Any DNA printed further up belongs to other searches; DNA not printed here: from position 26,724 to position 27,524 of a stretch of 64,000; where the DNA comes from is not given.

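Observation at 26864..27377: Low-GC PD-(D/E)xK-like ORF wedged between the methyltransferase and activase genes of the corrinoid operon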

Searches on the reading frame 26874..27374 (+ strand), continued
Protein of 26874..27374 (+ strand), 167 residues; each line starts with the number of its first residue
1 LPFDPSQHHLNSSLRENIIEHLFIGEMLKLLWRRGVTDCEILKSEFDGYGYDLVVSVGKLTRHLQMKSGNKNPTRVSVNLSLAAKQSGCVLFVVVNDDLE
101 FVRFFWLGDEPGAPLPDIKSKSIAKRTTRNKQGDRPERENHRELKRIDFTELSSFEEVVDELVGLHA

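Call 66: search_protein_families(library=padloc, alignment_id=A2, max_evalue=0.00001)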
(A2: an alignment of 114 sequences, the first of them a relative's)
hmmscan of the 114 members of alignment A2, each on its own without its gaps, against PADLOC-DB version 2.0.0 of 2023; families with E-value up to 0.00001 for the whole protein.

A. member 1, L004:6475-7824:+ (450 aa): 0 families

B. families by the number of members that match (of 114 scanned): 144 families (the first 25 are shown)
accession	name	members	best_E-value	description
PDLC03973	UzuA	2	1.6e-81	-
PDLC03974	UzuA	2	5.5e-29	-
PDLC04869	PDC-S05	2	3.3e-18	-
PDLC04879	PDC-S05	2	8.2e-17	-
PDLC04946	PDC-S18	1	2.1e-135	-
PDLC04031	PD-T4-3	1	1.5e-109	-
PDLC04936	PDC-S15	1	2.1e-101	-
PDLC03026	MTase_I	1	2.6e-95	Type I methyltransferase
PDLC04933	PDC-S15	1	5.1e-92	-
PDLC04959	PDC-S20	1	5.4e-78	-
PDLC03323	MTase_II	1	1.7e-77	Type II methyltransferase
PDLC05005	PDC-S35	1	1.8e-70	-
PDLC05007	PDC-S35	1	3.3e-70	-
PDLC01136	RT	1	1.9e-62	RT (reverse transcriptase)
PDLC05004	PDC-S35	1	7.5e-61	-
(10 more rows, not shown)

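Call 75: search_protein_families(library=phrogs, alignment_id=A3, max_evalue=0.00001)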
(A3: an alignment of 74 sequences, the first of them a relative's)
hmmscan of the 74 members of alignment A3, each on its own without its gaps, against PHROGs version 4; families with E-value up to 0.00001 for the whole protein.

A. member 1, L093:2-214:- (71 aa): 0 families

B. families by the number of members that match (of 74 scanned): 132 families (the first 25 are shown)
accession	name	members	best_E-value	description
phrog_21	-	2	1.2e-112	portal protein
phrog_36427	-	2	6.3e-38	-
phrog_26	-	2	3.5e-35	tail completion or Neck1 protein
phrog_498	-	1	4.6e-128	DNA methyltransferase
phrog_1224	-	1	4.8e-122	endolysin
phrog_38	-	1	9.7e-104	terminase large subunit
phrog_53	-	1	4.9e-103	head maturation protease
phrog_116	-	1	1.2e-91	DNA methyltransferase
phrog_5356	-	1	1.3e-84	-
phrog_6367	-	1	1.8e-80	-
phrog_36646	-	1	1.1e-73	restriction endonuclease II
phrog_29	-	1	2.3e-71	major head protein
phrog_2860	-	1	2.7e-71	endolysin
phrog_976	-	1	4.2e-71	head maturation protease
phrog_1005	-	1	3.9e-70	major head protein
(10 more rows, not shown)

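Call 82: search_dna_similar(query=window:26874-27374:+, collection=plasmids, mode=protein, max_evalue=0.001, max_rows=25)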
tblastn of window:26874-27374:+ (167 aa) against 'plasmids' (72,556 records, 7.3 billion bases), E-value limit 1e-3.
Records with a match: 45; places in all: 46; records where one place covers at least 80% of the query: 41.
Best place of each record, by identity: <60% 45.
By first word of the organism name: Burkholderia 15; Sphingobium 8; Ralstonia 5; Sphingomonas 4; Rhizorhabdus 3; Sinorhizobium 2; Paracoccus 1; Cupriavidus 1; Shewanella 1; Neptuniibacter 1; and 4 more.
By predicted mobility (MOB-suite, as given by PLSDB): conjugative 22; non-mobilizable 16; mobilizable 7.
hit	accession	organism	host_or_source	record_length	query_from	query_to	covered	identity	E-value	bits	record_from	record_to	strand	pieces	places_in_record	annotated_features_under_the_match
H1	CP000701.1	Rhizorhabdus wittichii RW1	-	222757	6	164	95%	48.8%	5e-44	161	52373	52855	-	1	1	hypothetical protein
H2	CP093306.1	Ralstonia insidiosa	-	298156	7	164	95%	48.4%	2e-41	154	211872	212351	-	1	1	hypothetical protein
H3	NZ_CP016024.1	Ralstonia insidiosa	cell culture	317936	7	164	95%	48.4%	2e-41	154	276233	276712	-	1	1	hypothetical protein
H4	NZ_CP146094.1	Ralstonia sp. RRA.1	pure culture,Cupriavidus necator ...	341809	7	164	95%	48.4%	2e-41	154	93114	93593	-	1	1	hypothetical protein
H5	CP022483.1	Ralstonia solanacearum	peanut,cell culture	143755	7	164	95%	47.8%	6e-43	158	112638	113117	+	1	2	hypothetical protein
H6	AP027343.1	Sphingobium sp. TomTYG74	-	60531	7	164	95%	45.3%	6e-42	155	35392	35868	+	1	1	hypothetical protein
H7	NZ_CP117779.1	Burkholderia sp. FERM BP-3421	soil sample,soil sample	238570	6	165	96%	44.4%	6e-39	146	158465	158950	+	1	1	hypothetical protein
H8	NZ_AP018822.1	Sphingomonas bisphenolicum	-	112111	4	164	96%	43.9%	9e-41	152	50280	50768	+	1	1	hypothetical protein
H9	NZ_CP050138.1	Sphingomonas sp. CL5.1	-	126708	4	164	96%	43.9%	3e-40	150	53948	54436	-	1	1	hypothetical protein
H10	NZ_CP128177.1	Sphingobium baderi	mixed culture,activated sludge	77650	4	164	96%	43.9%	4e-40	150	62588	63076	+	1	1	hypothetical protein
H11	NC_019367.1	Paracoccus marcusii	-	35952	6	165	96%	44.1%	2e-40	151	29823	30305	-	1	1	hypothetical protein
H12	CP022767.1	Ralstonia solanacearum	Solanum tuberosum,single cell,Potato ...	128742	8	162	93%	45.3%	3e-38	145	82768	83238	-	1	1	hypothetical protein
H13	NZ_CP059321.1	Rhizorhabdus wittichii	Enrichment culture,Wastewater treatment ...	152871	8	164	94%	44.4%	1e-39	149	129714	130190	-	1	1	hypothetical protein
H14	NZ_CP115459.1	Sphingobium yanoikuyae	cell culture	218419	1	164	98%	41.9%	6e-42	155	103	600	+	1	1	hypothetical protein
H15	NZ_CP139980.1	Sphingobium yanoikuyae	-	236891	1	164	98%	41.9%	6e-42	155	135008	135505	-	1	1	hypothetical protein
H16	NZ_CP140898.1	Sinorhizobium medicae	Medicago lupulina,whole organism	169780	8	164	94%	43.0%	9e-39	146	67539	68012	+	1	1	hypothetical protein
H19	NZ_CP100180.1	Burkholderia glumae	cell culture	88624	6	165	96%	40.1%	2e-35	137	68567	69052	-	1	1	hypothetical protein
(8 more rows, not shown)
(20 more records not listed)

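Call 83: search_dna_similar(query=window:26874-27374:+, collection=phages, mode=protein, max_evalue=0.001, max_rows=25)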
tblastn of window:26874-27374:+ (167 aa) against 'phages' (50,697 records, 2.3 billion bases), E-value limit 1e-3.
No match.

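Call 84: get_annotated_region(hit=H1, flank=4000)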
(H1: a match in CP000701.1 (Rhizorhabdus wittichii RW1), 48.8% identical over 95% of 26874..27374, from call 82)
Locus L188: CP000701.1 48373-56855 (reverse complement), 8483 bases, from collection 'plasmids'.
description: Sphingomonas wittichii RW1 plasmid pSWIT02, complete sequence
organism: Rhizorhabdus wittichii RW1 (NCBI taxid 392499)
taxonomy: Bacteria; Pseudomonadota; Alphaproteobacteria; Sphingomonadales; Sphingomonadaceae; Rhizorhabdus; Rhizorhabdus wittichii; Rhizorhabdus wittichii RW1
host: -; source: -; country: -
typing (MOB-suite, as given by PLSDB): conjugative; replicon rep_cluster_541; relaxase MOBP,MOBP; mating-pair formation MPF_T
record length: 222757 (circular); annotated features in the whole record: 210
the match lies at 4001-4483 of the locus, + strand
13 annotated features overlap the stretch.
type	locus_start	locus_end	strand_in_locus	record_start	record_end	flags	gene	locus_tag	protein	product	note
CDS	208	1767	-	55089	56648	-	-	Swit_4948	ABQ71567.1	Nucleotidyltransferase/DNA polymerase involved in DNA repair-like protein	-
CDS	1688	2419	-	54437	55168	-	-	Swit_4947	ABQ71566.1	conserved hypothetical protein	-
CDS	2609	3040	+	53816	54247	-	-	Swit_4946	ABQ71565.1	Protein of unknown function DUF1810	-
CDS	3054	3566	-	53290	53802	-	-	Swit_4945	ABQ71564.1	nuclease (SNase domain protein)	-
CDS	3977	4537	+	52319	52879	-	-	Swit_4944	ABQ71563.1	hypothetical protein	-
CDS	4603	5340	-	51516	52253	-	-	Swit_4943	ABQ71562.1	Uncharacterized protein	-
CDS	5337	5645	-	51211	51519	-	-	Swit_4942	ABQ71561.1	hypothetical protein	-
CDS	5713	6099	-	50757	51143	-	-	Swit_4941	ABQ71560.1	hypothetical protein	-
CDS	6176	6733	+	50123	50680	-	-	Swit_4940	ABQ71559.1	hypothetical protein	-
CDS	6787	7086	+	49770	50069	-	-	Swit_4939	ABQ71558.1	hypothetical protein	-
CDS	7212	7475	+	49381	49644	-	-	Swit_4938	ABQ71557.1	hypothetical protein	-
CDS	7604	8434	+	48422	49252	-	-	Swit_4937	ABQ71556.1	Cobyrinic acid a,c-diamide synthase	-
CDS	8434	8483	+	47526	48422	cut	-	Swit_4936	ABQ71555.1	parB-like partition protein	-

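Call 85: get_annotated_region(hit=H11, flank=4000)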
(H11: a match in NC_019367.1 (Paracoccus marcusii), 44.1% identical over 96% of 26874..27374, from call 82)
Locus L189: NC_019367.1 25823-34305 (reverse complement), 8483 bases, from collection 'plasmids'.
description: Paracoccus marcusii plasmid pMARC5, complete sequence
organism: Paracoccus marcusii (NCBI taxid 59779)
taxonomy: Bacteria; Pseudomonadota; Alphaproteobacteria; Rhodobacterales; Paracoccaceae; Paracoccus; Paracoccus marcusii
host: -; source: -; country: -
typing (MOB-suite, as given by PLSDB): non-mobilizable; replicon rep_cluster_1725
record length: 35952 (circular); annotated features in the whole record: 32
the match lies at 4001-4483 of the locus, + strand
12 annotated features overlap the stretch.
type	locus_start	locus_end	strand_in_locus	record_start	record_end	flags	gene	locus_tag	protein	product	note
CDS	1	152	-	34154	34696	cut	-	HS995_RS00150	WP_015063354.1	recombinase family protein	GO:0006310 - DNA recombination [Evidence IEA]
CDS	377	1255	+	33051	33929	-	-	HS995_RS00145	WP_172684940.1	DUF4238 domain-containing protein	-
CDS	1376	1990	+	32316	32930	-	-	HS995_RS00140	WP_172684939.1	hypothetical protein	-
CDS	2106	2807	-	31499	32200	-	-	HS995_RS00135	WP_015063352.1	HNH endonuclease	-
CDS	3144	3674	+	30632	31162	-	-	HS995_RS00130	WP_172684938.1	hypothetical protein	-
CDS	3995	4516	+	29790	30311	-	-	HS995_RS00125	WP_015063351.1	hypothetical protein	-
CDS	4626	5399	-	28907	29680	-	-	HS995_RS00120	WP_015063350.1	ImmA/IrrE family metallo-endopeptidase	-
CDS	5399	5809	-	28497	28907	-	-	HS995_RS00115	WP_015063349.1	hypothetical protein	-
CDS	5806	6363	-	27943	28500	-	-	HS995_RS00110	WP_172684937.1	hypothetical protein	-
CDS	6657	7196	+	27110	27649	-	-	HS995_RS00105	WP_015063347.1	multiubiquitin domain-containing protein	-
CDS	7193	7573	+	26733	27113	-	-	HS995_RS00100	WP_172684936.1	E2/UBC family protein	-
CDS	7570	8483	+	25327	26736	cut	-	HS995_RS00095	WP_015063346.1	ThiF family adenylyltransferase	-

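Call 86: get_annotated_region(hit=H16, flank=4000)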
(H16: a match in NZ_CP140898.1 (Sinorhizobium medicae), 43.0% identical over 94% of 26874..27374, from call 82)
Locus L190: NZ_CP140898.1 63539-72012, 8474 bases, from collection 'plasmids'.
description: Sinorhizobium medicae strain ml49 plasmid pMl1, complete sequence
organism: Sinorhizobium medicae (NCBI taxid 110321)
taxonomy: Bacteria; Pseudomonadota; Alphaproteobacteria; Hyphomicrobiales; Rhizobiaceae; Sinorhizobium; Sinorhizobium medicae
host: -; source: Medicago lupulina,whole organism; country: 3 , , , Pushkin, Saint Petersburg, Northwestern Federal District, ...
typing (MOB-suite, as given by PLSDB): conjugative; replicon rep_cluster_492; relaxase MOBP; mating-pair formation MPF_T
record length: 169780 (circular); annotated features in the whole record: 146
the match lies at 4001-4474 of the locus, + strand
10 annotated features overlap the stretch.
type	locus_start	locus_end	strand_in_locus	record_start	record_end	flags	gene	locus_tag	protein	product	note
CDS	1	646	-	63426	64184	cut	-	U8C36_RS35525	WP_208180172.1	hypothetical protein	-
CDS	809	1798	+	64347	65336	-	ligD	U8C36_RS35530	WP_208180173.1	non-homologous end-joining DNA ligase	GO:0006310 - DNA recombination [Evidence IEA]; GO:0006281 - DNA repair [Evidence IEA]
CDS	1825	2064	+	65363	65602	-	-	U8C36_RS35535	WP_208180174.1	hypothetical protein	-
CDS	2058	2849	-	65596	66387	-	-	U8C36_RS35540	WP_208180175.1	hypothetical protein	-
CDS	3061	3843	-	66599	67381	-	-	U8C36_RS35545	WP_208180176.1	NYN domain-containing protein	-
CDS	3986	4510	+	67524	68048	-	-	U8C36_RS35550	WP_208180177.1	hypothetical protein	-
CDS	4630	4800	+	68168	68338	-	-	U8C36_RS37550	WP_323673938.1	hypothetical protein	-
CDS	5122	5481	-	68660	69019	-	-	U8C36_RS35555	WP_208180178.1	hypothetical protein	-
CDS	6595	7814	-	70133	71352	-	-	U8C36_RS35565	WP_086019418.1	IS3 family transposase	-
CDS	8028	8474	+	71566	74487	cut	-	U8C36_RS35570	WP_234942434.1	DUF499 domain-containing protein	-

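Call 87: get_annotated_region(hit=H19, flank=4000)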
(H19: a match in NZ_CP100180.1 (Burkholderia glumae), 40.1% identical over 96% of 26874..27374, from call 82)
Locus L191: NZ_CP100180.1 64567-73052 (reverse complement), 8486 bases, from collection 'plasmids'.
description: Burkholderia glumae strain BGR86S plasmid p86s5p, complete sequence
organism: Burkholderia glumae (NCBI taxid 337)
taxonomy: Bacteria; Pseudomonadota; Betaproteobacteria; Burkholderiales; Burkholderiaceae; Burkholderia; Burkholderia glumae
host: -; source: cell culture; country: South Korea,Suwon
typing (MOB-suite, as given by PLSDB): non-mobilizable; replicon rep_cluster_1449
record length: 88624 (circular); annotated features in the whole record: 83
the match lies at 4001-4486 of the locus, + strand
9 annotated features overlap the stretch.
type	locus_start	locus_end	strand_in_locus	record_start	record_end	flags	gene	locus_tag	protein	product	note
CDS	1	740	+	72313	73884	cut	-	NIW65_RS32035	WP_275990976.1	methyl-accepting chemotaxis protein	GO:0007165 - signal transduction [Evidence IEA]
CDS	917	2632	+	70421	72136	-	-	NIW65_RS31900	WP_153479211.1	methyl-accepting chemotaxis protein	GO:0007165 - signal transduction [Evidence IEA]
CDS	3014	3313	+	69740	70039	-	-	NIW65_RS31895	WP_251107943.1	hypothetical protein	-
CDS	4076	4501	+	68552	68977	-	-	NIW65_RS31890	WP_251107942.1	hypothetical protein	-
CDS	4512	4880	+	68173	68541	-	-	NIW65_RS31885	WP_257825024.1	hypothetical protein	-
CDS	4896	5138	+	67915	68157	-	-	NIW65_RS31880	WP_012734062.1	hypothetical protein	-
CDS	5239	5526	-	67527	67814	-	-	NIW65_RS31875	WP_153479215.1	hypothetical protein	-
CDS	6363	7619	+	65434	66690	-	istA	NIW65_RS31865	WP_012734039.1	IS21 family transposase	-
CDS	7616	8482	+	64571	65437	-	istB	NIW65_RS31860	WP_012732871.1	IS21-like element ISBcen28 family helper ATPase IstB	-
